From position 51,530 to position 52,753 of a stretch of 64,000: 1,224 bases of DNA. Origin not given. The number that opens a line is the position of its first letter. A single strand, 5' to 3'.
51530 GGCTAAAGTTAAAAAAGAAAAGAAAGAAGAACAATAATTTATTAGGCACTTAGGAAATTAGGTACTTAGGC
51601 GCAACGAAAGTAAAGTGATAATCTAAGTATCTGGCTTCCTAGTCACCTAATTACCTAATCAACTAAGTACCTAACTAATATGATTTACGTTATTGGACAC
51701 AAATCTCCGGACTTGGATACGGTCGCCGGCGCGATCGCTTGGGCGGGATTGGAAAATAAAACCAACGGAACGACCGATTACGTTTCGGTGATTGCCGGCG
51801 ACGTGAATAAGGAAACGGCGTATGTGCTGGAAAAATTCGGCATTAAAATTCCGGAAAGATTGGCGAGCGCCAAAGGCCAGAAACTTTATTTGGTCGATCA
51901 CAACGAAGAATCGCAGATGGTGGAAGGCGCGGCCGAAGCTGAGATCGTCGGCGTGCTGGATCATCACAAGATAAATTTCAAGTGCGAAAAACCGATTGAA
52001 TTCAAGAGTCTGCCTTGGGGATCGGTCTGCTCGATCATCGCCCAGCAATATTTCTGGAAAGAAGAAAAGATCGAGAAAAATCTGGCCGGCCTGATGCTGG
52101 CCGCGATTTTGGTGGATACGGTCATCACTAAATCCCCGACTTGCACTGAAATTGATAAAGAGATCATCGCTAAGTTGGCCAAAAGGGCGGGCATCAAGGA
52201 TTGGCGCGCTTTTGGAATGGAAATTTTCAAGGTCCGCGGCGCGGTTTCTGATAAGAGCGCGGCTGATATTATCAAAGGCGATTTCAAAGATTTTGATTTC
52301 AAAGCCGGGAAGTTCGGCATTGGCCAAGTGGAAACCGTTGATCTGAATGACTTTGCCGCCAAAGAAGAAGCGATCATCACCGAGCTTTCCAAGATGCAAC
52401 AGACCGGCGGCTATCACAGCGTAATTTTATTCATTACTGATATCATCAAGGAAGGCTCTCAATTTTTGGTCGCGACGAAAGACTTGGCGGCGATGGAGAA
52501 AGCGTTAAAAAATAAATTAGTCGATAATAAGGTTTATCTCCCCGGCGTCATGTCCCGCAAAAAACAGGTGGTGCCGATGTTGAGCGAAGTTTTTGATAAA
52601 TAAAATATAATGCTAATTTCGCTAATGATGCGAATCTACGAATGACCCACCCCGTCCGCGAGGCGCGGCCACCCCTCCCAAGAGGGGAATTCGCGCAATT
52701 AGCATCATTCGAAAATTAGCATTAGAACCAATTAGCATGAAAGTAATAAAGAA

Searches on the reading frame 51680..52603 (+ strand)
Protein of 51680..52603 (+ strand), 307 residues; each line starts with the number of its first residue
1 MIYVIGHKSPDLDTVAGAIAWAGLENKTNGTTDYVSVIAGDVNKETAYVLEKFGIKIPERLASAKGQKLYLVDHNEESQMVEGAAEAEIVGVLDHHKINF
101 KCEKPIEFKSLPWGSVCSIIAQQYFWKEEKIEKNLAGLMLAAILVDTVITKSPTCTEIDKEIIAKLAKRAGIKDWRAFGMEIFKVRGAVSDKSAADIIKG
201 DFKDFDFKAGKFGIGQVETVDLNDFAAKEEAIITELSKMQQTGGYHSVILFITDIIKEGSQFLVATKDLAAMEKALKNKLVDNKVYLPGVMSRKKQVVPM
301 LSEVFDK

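Call 83: search_protein_families(library=pfam, proteins=[window:51680-52603:+], max_evalue=0.001)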
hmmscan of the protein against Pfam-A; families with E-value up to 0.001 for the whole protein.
window:51680-52603:+ (307 aa): 2 families
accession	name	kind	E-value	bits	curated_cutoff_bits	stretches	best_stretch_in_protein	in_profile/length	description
PF02833.19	DHHA2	-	3.5e-31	108.6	27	1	180-304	1-126/126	DHHA2 domain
PF01368.27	DHH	-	1.7e-17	64.3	28.1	1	2-143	2-125/125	DHH family, N-terminal domain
